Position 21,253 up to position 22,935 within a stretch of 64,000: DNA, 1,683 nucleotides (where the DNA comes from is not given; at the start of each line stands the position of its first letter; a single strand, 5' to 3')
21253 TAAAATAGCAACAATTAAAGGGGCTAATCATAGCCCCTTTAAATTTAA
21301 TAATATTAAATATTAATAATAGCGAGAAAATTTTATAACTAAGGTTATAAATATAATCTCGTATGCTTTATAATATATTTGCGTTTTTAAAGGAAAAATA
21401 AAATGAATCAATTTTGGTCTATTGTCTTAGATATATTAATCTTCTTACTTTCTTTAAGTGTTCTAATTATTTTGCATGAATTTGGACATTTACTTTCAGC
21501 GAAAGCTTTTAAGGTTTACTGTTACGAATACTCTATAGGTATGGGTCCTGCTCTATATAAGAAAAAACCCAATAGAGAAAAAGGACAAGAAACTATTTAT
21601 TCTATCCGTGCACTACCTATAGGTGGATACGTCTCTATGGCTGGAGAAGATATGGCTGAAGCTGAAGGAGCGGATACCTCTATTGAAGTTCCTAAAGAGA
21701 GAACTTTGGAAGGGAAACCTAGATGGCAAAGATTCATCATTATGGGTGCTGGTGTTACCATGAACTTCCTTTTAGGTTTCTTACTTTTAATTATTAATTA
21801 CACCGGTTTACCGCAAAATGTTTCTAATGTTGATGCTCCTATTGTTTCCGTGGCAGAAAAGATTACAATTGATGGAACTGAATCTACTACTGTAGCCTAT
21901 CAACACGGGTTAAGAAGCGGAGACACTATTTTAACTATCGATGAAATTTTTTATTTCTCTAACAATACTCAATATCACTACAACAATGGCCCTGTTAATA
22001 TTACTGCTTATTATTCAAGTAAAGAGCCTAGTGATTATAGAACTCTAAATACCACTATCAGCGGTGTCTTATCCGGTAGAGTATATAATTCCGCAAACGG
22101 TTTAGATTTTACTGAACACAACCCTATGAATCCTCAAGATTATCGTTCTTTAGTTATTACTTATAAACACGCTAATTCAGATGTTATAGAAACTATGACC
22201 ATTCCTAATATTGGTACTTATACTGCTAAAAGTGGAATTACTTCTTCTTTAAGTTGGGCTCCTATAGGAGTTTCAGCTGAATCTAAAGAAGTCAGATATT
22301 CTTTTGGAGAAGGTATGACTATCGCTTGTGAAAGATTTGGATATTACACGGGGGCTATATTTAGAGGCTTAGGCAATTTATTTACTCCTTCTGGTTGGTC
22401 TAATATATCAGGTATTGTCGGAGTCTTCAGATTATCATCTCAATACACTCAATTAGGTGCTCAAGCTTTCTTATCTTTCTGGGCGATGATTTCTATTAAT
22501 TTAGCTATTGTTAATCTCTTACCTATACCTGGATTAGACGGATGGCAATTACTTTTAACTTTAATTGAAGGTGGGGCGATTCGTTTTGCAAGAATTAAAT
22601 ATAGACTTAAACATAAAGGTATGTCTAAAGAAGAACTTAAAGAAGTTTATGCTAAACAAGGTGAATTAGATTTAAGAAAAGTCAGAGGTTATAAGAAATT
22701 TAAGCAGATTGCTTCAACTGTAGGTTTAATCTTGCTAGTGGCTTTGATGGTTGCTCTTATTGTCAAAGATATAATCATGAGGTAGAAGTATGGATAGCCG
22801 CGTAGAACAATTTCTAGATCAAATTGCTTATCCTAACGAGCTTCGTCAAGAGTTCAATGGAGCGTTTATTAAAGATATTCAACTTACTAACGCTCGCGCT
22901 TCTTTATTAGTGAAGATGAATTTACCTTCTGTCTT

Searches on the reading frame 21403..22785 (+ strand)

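Call 78: search_protein_families(library=pfam, proteins=[window:21403-22785:+], max_evalue=0.00001)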
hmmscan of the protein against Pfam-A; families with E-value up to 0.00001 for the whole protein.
window:21403-22785:+ (460 aa): 1 family
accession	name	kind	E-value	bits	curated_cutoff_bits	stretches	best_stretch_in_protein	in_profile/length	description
PF02163.28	Peptidase_M50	-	3e-47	161.2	27.2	1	14-390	2-196/221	Peptidase family M50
